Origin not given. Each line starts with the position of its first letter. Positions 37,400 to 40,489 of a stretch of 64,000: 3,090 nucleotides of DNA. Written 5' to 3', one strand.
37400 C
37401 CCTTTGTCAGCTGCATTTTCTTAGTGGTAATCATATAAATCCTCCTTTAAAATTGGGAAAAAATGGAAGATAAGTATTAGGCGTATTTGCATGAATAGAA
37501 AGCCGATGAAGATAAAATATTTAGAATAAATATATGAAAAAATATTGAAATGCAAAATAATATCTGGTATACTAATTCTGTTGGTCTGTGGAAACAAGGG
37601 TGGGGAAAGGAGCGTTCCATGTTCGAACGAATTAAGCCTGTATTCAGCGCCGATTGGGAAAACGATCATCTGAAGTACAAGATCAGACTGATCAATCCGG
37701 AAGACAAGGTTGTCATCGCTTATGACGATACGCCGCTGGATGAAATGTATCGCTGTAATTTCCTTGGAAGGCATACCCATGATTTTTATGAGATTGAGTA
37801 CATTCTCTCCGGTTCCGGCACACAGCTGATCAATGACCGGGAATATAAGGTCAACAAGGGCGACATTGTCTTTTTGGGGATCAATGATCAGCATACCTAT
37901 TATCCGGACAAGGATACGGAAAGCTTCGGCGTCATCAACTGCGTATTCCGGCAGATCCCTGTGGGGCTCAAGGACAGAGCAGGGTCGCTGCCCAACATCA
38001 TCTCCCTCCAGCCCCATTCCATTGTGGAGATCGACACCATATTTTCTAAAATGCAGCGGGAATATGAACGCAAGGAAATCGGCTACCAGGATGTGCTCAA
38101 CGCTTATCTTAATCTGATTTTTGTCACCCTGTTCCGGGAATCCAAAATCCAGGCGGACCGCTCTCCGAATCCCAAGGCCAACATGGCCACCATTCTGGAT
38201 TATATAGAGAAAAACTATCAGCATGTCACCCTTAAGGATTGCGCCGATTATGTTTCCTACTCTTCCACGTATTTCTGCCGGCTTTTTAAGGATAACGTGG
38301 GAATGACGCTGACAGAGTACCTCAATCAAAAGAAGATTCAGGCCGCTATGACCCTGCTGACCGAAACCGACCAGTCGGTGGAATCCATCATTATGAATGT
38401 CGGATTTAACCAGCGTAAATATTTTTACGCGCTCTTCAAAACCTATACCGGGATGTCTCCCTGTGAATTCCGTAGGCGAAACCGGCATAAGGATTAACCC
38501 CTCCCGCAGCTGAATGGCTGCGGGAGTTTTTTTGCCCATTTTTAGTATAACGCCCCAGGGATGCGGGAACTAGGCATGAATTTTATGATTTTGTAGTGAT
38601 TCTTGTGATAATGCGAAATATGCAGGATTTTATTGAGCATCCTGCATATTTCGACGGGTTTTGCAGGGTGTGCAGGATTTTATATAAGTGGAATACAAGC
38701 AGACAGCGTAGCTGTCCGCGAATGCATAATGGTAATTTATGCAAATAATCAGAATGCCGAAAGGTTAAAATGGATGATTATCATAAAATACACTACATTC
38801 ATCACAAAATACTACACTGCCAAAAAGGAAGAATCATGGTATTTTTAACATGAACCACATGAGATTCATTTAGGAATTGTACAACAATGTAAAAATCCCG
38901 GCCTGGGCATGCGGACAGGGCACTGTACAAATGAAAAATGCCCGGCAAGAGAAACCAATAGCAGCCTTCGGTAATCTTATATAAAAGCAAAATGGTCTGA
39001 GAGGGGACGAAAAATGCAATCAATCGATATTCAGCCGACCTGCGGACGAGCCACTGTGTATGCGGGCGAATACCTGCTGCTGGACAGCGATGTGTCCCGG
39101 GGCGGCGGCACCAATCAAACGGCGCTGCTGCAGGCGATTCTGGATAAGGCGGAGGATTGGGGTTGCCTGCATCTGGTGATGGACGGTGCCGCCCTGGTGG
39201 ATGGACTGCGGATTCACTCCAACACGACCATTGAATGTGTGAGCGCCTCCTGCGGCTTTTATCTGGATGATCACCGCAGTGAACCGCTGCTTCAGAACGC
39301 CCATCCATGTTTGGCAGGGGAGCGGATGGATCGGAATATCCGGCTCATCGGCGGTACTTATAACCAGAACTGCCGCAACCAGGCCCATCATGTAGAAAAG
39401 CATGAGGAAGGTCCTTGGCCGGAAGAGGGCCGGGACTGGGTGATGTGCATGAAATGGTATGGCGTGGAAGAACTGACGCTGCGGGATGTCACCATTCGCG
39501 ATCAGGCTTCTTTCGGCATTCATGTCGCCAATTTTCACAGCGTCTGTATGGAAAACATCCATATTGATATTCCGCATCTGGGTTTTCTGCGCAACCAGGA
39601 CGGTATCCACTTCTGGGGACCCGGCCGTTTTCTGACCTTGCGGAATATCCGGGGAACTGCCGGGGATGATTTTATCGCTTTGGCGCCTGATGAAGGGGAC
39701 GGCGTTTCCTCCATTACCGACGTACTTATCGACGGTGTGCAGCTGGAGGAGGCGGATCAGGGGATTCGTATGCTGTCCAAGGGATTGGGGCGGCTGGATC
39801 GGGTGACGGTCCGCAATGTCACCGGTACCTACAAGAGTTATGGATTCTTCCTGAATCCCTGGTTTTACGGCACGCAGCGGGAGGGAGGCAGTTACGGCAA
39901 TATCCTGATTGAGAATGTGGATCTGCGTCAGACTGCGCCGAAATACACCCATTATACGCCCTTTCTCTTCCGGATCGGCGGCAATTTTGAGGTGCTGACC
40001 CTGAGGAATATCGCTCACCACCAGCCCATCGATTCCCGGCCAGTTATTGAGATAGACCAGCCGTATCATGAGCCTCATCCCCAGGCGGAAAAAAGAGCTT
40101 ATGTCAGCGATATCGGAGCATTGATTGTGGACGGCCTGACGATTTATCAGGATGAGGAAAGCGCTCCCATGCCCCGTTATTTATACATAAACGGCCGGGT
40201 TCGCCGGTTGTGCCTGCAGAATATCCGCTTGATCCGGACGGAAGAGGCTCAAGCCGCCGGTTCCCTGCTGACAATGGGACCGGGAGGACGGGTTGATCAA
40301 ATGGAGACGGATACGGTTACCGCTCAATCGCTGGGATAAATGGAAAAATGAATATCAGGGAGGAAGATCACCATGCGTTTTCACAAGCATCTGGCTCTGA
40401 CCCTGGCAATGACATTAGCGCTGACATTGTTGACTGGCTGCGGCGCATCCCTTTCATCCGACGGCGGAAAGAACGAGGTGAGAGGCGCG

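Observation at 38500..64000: Gram-positive polysaccharide-utilization locus built mostly from unassigned protein families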

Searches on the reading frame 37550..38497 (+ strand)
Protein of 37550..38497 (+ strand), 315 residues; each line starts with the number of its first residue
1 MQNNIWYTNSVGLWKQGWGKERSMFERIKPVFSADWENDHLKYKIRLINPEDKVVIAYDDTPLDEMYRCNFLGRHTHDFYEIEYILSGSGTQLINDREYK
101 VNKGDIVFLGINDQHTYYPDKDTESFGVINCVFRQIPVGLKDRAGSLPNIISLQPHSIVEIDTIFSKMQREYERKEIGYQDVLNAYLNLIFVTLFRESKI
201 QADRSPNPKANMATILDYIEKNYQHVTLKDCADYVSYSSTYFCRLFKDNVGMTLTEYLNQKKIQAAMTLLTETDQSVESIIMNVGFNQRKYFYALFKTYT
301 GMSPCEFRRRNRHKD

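Call 3: search_protein_families(library=pfam, proteins=[window:37550-38497:+], max_evalue=0.01)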
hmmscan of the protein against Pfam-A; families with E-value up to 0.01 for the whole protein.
window:37550-38497:+ (315 aa): 6 families
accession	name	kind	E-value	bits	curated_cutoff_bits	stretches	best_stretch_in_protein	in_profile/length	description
PF12833.13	HTH_18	-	4.8e-21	75.3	33.6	1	232-310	2-80/80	Helix-turn-helix domain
PF00165.29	HTH_AraC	-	1.4e-16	60.6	26.6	2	273-309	7-42/42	Bacterial regulatory helix-turn-helix proteins, AraC family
PF02311.25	AraC_binding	-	9.1e-13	48.6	21.1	1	71-123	15-67/135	AraC-like ligand binding domain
PF07883.17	Cupin_2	-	2e-05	24.6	27.2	1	73-118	12-57/70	Cupin domain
PF03079.20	ARD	-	0.00065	20.4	27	1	53-117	66-135/157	ARD/ARD' family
PF12852.13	Cupin_6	-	0.0093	16.2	26.7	0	144-197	126-180/183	Cupin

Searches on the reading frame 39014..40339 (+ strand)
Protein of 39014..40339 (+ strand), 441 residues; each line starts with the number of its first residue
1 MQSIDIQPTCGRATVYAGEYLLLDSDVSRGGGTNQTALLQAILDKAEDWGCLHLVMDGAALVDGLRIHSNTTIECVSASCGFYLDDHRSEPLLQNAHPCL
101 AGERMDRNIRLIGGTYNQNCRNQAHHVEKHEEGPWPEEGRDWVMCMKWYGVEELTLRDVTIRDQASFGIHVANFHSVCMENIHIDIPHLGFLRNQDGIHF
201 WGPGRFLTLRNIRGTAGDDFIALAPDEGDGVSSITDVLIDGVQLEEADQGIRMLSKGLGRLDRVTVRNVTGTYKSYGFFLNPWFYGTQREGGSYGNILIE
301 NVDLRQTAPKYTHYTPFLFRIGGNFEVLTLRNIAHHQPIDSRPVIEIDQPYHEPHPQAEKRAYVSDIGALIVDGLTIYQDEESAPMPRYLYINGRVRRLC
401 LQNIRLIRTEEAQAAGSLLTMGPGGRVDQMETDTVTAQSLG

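Call 3: search_protein_families(library=pfam, proteins=[window:39014-40339:+], max_evalue=0.01)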
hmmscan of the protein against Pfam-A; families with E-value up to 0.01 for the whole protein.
window:39014-40339:+ (441 aa): 1 family
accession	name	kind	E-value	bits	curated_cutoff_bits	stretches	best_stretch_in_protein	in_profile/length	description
PF00295.23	Glyco_hydro_28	-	0.0003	20.4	22.9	1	138-225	86-170/324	Glycosyl hydrolases family 28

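Call 7: search_protein_families(library=ncbifam, proteins=[window:39014-40339:+], max_evalue=0.01)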
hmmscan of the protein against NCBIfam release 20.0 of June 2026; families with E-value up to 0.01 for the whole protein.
window:39014-40339:+ (441 aa): 2 families
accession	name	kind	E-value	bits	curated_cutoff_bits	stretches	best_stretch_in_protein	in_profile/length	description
NF051861.1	PolglcturonPglBAgro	equivalog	0.00047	19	600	1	33-263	9-245/437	polygalacturonase PglB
NF051860.1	PolglcturonPglAAgro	equivalog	0.0015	17.3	600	0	146-223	230-304/502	polygalacturonase PglA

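Call 15: search_solved_structures(query=window:39014-40339:+, max_evalue=1)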
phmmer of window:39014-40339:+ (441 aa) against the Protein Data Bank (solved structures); distinct sequences matched with E-value up to 1: 1.
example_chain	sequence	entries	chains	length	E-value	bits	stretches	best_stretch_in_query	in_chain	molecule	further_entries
6x1u_H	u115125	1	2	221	0.61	12.1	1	192-235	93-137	SC39-4 Heavy chain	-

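Call 103: search_protein_families(library=pfam, proteins=[window:39014-40339:+], max_evalue=10)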
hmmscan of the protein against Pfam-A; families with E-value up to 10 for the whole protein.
window:39014-40339:+ (441 aa): 3 families
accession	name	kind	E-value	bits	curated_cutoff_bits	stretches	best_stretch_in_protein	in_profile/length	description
PF00295.23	Glyco_hydro_28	-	0.0003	20.4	22.9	1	138-225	86-170/324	Glycosyl hydrolases family 28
PF13229.12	Beta_helix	-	0.047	13.8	25.9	1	149-203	6-54/158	Right handed beta helix region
PF11971.13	CAMSAP_CH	-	0.17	12.3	27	1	146-189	30-76/85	CAMSAP CH domain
